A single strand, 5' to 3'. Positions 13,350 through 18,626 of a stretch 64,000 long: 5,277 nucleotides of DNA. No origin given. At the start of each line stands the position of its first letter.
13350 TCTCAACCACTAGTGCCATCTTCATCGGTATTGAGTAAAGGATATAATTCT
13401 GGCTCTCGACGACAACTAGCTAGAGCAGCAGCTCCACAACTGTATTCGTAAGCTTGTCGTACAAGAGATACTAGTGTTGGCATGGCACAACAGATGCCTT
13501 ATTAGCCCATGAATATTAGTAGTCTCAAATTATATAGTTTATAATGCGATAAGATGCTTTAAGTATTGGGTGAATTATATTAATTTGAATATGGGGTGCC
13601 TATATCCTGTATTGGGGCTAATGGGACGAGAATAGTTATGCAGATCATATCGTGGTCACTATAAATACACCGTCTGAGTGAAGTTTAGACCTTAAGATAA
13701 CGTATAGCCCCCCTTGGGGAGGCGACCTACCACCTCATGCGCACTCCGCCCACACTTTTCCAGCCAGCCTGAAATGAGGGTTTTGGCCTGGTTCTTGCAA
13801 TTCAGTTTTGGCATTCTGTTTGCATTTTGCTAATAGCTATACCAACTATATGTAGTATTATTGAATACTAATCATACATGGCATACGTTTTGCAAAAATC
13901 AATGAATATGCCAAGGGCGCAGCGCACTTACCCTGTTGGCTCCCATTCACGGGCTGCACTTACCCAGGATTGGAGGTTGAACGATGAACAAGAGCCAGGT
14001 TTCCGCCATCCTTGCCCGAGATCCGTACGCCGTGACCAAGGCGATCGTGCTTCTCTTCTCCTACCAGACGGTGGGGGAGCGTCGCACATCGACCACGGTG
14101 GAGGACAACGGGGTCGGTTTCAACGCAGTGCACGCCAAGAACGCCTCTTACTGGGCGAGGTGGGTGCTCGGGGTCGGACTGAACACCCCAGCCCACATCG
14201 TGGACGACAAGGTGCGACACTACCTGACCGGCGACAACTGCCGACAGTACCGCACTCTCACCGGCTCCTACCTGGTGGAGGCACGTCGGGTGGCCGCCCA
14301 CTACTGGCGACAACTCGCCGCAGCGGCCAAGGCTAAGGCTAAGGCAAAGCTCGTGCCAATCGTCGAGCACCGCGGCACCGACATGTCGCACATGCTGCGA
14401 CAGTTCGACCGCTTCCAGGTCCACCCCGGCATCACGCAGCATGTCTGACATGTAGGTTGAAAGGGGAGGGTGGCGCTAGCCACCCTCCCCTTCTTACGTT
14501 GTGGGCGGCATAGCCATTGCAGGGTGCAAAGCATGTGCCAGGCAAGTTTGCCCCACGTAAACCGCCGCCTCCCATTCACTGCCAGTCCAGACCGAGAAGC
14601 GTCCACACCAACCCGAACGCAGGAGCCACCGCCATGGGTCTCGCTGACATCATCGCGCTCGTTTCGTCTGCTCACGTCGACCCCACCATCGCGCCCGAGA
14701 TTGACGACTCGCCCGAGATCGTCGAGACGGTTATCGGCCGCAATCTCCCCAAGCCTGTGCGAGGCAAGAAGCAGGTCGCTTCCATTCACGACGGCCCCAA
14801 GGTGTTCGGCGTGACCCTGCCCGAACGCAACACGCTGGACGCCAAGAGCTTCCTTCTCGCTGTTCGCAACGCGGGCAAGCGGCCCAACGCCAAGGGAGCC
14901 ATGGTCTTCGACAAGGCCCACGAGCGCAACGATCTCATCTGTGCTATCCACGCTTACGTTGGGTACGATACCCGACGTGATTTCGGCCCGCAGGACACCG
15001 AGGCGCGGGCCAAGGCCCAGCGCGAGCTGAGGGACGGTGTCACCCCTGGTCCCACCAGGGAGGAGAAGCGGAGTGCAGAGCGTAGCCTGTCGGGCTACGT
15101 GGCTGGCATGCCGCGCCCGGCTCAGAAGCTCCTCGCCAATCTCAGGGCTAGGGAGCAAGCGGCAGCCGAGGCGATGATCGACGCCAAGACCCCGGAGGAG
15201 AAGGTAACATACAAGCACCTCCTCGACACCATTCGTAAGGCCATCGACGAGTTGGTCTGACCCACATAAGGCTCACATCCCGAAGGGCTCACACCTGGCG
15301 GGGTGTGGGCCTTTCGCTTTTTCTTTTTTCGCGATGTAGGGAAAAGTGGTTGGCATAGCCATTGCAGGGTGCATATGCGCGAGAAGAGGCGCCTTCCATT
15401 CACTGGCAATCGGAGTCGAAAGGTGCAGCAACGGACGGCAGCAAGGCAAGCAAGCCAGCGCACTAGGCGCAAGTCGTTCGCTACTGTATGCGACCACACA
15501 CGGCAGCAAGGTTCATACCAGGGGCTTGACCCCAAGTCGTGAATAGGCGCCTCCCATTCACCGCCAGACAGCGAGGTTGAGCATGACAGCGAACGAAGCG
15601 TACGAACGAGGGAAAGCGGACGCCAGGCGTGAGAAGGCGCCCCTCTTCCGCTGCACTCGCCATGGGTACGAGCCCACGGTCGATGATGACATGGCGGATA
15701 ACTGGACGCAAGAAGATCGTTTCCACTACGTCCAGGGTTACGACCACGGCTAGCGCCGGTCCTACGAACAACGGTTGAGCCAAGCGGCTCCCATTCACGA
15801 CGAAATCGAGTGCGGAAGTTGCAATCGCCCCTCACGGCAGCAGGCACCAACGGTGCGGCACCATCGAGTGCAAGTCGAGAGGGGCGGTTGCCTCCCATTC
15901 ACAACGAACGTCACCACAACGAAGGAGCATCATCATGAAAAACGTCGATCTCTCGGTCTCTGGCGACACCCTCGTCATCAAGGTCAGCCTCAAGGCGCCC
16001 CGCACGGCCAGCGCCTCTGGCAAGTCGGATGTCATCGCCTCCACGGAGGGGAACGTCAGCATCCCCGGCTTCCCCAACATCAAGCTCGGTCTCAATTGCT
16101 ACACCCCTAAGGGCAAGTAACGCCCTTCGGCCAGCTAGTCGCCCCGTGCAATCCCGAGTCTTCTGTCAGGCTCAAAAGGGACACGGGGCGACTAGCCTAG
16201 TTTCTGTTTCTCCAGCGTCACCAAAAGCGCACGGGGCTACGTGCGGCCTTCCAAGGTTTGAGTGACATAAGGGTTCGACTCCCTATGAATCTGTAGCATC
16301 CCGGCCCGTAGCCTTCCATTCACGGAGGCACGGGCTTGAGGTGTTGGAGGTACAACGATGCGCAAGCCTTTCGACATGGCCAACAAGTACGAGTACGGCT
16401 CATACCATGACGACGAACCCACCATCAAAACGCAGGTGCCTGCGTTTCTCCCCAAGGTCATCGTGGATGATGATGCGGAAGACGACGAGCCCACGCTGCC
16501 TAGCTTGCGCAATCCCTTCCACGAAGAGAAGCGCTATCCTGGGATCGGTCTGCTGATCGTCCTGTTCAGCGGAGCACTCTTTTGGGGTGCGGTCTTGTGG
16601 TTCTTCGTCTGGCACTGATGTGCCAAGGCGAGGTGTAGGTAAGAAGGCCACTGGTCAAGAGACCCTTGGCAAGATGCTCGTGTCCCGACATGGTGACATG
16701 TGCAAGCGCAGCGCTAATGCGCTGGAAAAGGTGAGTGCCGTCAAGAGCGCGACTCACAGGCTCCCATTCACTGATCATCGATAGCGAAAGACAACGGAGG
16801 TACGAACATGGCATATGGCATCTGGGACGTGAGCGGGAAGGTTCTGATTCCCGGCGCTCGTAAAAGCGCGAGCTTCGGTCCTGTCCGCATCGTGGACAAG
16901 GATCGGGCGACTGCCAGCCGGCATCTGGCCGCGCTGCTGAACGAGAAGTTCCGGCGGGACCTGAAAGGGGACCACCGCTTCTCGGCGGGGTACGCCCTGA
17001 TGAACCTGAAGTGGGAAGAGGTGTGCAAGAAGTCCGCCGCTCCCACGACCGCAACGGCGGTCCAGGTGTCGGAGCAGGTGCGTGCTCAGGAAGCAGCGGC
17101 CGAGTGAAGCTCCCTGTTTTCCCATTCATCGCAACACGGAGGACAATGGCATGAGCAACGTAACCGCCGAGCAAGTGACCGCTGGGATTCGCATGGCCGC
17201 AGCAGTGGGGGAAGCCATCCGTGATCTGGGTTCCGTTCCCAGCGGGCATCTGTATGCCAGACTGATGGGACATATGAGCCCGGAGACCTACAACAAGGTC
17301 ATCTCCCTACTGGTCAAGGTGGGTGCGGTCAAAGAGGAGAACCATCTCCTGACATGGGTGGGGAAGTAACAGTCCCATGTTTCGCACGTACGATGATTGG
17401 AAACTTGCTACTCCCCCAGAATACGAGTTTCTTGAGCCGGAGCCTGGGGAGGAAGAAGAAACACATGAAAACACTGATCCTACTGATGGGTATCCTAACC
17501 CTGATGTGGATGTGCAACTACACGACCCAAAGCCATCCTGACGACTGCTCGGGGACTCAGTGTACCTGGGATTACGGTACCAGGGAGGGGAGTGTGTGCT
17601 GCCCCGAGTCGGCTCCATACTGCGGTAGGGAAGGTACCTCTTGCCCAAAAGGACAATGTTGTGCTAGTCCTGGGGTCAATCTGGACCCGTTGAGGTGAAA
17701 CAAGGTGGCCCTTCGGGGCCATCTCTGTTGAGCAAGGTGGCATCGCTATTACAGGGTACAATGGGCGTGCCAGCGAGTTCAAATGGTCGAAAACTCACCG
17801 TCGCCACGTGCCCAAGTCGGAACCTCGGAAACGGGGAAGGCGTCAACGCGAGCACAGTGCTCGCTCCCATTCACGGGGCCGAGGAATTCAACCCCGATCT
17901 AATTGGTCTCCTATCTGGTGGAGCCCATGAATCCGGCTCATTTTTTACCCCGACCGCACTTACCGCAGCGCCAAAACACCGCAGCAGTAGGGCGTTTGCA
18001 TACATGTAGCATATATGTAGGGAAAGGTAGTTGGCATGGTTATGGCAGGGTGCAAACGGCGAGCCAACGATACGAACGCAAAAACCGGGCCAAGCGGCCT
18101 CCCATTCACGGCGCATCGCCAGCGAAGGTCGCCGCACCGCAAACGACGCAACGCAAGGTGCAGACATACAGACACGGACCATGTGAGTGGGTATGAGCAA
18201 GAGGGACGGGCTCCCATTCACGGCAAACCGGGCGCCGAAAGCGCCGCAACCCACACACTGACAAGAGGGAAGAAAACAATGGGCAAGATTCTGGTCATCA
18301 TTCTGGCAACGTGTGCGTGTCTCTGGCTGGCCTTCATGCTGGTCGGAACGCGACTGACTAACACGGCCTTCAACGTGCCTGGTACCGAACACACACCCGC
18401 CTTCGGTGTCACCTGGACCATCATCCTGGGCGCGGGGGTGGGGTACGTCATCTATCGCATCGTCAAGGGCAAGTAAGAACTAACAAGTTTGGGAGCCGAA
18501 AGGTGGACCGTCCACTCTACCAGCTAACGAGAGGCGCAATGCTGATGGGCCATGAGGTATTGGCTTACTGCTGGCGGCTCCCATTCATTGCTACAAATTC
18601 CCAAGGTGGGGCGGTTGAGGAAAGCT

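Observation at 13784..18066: Cluster of sigma54-type -24/-12 sites in a phage early region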

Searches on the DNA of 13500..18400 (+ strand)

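Call 6: search_dna_similar(query=window:13500-18400:+, collection=phages, mode=near)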
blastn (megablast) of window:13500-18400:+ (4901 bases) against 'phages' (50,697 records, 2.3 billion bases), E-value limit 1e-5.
No match.

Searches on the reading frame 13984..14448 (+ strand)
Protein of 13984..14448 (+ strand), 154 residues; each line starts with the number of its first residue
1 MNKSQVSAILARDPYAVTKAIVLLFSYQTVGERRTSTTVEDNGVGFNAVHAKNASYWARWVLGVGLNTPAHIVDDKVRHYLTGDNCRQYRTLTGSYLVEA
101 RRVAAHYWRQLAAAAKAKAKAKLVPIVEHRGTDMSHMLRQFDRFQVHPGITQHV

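Call 20: find_encoding_contigs(protein=window:13984-14448:+, flank=10000, max_places=10)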
Protein window:13984-14448:+ (154 aa): 4 contigs read that carry it; 3 places shown.
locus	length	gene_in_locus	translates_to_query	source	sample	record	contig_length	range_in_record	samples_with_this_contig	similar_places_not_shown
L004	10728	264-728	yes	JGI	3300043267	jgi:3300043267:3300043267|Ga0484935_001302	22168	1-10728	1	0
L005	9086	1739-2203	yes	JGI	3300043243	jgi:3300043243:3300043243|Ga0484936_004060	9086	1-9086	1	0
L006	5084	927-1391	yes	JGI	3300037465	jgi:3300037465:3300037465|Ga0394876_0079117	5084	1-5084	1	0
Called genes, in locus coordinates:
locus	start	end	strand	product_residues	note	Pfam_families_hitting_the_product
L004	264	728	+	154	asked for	-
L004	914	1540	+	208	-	-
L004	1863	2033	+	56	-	-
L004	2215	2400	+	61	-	-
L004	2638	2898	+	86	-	-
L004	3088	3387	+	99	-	-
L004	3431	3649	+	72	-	-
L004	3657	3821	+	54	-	-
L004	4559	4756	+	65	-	-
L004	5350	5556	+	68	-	-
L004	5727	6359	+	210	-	-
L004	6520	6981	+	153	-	PF04002:RadC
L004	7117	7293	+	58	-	-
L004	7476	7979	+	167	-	-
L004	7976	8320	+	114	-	-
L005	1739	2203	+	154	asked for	-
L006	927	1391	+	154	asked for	-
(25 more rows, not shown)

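Call 24: search_protein_families(library=pfam, max_evalue=0.1, proteins=[window:13984-14448:+])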
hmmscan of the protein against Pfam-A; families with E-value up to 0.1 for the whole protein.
window:13984-14448:+ (154 aa): 0 families

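Call 25: search_protein_families(library=phrogs, max_evalue=0.1, proteins=[window:13984-14448:+])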
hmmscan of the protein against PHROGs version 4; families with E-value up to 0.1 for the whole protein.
window:13984-14448:+ (154 aa): 1 family
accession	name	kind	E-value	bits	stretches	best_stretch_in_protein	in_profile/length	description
phrog_21015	-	unknown function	1e-10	42.8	1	2-59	10-67/103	-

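Call 26: find_homologous_proteins(query=window:13984-14448:+)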
Query window:13984-14448:+ (154 aa): 33 proteins with E <= 0.001 among 343 candidates. Only proteins of 84 to 270 residues were searched: fused or split forms outside these lengths cannot appear, so this answer is no evidence that the protein stands alone or is whole; lengths 'longer' or 'shorter' looks for them.
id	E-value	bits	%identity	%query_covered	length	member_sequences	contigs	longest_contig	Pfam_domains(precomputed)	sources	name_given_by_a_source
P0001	3.1e-98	344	100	100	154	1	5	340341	-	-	-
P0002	8.6e-86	303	91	99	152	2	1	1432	-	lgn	-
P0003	5.9e-74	265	81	99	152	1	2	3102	-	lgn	-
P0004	1.5e-67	244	75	99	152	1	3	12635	-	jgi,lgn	-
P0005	5.8e-64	233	73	99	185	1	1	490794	-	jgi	-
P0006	5.2e-56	207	76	82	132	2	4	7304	-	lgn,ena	-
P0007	8.6e-55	203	76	82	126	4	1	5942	-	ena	-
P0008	1.1e-53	199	78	72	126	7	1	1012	-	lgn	-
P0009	2.3e-53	198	78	72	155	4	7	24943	-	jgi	jgi:hypothetical protein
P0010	1.8e-52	195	75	82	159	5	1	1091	-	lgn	-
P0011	2.4e-52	195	75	82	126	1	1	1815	-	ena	-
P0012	4.6e-52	194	73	82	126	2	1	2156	-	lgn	-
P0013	2.4e-51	192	72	82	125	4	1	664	-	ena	-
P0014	4.1e-51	191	74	82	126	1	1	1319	-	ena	-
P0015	7.3e-51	190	71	82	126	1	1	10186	-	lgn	-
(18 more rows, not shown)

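Call 27: find_encoding_contigs(protein=P0005, flank=10000, max_places=3)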
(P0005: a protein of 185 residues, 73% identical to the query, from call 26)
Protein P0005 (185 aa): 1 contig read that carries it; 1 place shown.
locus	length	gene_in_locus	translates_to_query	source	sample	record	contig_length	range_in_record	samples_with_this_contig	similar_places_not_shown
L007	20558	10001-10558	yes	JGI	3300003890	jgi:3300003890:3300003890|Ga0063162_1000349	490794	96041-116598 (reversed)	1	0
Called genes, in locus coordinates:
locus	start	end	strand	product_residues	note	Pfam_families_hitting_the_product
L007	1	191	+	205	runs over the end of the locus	-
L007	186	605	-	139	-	-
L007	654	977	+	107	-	-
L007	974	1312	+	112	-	-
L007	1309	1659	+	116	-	-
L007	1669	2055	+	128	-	-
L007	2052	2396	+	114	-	-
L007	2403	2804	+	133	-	-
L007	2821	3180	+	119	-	-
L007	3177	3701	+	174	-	-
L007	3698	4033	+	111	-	-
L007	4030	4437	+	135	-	-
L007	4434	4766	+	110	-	-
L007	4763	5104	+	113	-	-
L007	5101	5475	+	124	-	-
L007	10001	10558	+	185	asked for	-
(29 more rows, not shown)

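Call 28: find_encoding_contigs(protein=P0004, flank=10000, max_places=3)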
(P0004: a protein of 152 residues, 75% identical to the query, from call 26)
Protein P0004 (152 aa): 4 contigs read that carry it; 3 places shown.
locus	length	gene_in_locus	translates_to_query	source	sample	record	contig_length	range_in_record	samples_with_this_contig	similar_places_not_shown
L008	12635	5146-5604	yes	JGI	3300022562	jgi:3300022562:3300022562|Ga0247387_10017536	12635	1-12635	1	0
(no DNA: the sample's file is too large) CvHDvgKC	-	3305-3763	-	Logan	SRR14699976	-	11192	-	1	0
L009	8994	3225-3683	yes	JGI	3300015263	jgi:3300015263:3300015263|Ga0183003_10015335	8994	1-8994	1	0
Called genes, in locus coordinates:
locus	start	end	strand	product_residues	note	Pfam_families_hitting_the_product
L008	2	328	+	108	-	?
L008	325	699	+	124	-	-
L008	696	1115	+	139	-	-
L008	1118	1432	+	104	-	-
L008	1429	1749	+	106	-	-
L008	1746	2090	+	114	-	-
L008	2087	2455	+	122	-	-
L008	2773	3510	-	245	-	PF00413:Peptidase_M10 (faint)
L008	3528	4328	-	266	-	PF00089:Trypsin (faint), PF13365:Trypsin_2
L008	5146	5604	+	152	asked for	-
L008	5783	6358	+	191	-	-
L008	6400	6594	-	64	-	-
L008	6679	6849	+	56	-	-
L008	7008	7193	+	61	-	-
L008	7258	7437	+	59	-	-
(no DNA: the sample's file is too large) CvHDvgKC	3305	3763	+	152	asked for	-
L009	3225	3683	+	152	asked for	-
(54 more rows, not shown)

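Call 29: find_encoding_contigs(protein=P0009, flank=10000, max_places=3)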
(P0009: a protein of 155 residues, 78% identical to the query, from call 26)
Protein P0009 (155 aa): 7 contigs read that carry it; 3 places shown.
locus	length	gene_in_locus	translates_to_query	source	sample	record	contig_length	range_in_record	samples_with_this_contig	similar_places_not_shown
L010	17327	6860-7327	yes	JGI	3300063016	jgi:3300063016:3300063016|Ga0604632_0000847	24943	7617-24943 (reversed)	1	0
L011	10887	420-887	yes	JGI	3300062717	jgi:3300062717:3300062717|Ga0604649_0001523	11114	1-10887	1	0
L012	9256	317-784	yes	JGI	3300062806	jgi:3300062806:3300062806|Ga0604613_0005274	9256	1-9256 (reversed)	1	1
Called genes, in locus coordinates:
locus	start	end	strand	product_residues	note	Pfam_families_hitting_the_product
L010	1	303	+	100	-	?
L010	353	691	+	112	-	-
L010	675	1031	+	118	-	-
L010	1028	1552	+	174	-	-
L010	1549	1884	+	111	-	-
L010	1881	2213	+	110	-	-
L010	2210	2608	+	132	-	-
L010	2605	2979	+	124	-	-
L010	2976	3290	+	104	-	-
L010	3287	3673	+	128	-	-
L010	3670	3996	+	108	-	-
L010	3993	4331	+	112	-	-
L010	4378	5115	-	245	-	-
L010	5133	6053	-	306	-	PF00089:Trypsin (faint), PF13365:Trypsin_2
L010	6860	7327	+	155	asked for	-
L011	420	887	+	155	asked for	-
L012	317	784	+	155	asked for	-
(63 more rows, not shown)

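Call 33: find_related_loci(query=P0005, collection=viral_contigs, flank=10000)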
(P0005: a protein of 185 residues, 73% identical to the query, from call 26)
Query P0005 (185 aa) in viral_contigs; peptide patterns used: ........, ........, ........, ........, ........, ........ (x = any residue, [..] = any of these).
4 stretches matched a pattern; 1 encode a relative of the query (tblastn E <= 1e-3); 1 distinct loci.
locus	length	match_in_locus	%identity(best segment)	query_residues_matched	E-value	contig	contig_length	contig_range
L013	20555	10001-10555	100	1-185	8e-128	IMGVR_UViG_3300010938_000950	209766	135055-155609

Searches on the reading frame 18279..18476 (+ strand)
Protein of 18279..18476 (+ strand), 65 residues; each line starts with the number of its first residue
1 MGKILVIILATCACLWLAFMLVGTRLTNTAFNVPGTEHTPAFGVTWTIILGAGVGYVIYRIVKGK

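Call 24: search_protein_families(library=pfam, max_evalue=0.1, proteins=[window:18279-18476:+])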
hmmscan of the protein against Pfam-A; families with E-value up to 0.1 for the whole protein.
window:18279-18476:+ (65 aa): 1 family
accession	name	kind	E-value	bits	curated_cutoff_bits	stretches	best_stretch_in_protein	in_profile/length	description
PF06105.17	Aph-1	-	0.022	14.5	25.6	1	4-63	29-85/231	Aph-1 protein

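Call 25: search_protein_families(library=phrogs, max_evalue=0.1, proteins=[window:18279-18476:+])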
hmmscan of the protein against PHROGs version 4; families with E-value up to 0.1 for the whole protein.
window:18279-18476:+ (65 aa): 2 families
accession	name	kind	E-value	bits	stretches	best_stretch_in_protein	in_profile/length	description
phrog_10723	-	unknown function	0.016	16.3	1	42-63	16-38/66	-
phrog_3232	-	unknown function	0.068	14.7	1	18-52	29-63/135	-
